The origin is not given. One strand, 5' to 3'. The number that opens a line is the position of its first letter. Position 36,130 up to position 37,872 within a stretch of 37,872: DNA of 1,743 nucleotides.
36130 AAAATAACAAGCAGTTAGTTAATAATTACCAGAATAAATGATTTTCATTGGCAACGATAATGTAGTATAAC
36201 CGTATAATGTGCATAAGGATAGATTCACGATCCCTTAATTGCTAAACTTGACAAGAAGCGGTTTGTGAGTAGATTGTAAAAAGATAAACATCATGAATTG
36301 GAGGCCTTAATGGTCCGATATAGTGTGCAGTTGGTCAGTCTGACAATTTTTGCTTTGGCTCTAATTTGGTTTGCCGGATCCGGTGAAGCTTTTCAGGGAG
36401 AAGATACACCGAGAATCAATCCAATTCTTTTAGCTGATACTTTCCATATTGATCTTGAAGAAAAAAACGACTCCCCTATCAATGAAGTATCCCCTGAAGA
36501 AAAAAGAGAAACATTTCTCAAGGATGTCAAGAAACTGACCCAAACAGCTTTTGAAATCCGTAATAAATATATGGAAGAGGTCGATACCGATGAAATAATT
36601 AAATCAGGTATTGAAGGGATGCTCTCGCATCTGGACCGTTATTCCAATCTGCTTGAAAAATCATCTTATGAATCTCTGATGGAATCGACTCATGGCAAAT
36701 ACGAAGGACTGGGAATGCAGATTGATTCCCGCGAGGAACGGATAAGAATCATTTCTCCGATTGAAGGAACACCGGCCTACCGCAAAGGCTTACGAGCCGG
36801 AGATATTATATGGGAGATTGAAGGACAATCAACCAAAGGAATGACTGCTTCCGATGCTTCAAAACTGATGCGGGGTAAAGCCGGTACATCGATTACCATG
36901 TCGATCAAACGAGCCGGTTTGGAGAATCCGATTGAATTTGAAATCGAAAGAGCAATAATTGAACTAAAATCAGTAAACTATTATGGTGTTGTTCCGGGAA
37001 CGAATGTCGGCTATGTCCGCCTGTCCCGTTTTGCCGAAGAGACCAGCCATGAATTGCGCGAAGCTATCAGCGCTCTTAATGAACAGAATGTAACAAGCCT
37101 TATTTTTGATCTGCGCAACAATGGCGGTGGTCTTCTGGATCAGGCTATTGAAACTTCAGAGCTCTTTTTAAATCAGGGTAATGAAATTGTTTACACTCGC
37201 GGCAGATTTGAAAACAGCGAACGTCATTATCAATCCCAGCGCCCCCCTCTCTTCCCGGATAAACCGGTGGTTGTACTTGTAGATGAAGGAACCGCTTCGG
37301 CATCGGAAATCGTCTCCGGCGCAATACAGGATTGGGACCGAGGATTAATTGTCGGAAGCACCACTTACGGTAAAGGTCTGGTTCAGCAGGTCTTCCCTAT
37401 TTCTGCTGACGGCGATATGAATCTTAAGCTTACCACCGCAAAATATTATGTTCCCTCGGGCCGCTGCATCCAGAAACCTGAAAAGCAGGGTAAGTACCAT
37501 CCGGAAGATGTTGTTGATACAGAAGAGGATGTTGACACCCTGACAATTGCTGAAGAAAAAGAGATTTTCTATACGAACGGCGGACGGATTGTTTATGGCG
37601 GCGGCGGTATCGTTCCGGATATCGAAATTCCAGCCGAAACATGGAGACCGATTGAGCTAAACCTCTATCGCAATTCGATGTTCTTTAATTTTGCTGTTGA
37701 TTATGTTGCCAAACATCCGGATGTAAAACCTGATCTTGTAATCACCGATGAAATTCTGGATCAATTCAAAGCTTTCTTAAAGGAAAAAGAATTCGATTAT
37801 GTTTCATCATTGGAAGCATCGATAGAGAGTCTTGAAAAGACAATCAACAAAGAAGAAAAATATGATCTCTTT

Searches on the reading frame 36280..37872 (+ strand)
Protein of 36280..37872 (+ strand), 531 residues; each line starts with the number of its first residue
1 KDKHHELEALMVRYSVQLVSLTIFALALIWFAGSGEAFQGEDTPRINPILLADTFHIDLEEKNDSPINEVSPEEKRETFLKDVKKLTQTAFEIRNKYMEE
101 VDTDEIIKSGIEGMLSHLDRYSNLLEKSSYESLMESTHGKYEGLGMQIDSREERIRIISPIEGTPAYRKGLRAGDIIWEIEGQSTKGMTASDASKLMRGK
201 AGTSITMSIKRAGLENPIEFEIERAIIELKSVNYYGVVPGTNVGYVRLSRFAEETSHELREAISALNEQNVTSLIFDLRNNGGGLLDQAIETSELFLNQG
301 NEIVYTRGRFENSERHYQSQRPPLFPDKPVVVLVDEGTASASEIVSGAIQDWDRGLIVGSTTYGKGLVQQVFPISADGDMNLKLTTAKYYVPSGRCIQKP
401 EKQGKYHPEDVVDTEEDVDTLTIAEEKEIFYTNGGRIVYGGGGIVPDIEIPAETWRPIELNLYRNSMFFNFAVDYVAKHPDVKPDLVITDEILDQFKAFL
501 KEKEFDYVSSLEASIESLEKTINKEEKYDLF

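Call 82: search_protein_families(library=pfam, proteins=[window:36280-37872:+], max_evalue=0.0001)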
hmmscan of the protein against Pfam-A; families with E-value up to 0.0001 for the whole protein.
window:36280-37872:+ (531 aa): 5 families
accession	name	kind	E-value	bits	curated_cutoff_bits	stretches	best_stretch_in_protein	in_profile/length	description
PF03572.23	Peptidase_S41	-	1.7e-50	171.3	24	1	242-400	1-157/165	Peptidase family S41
PF17820.7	PDZ_6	-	5.9e-12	45.6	27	1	157-211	2-54/54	PDZ domain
PF00595.29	PDZ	-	1.2e-10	42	23.2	1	140-209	8-80/81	PDZ domain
PF13180.12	PDZ_2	-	6.7e-09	36.4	27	1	144-214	3-72/80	PDZ domain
PF22694.1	CtpB_N-like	-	7.1e-07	30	27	1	65-126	22-82/85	Activating protease CtpB N-terminal domain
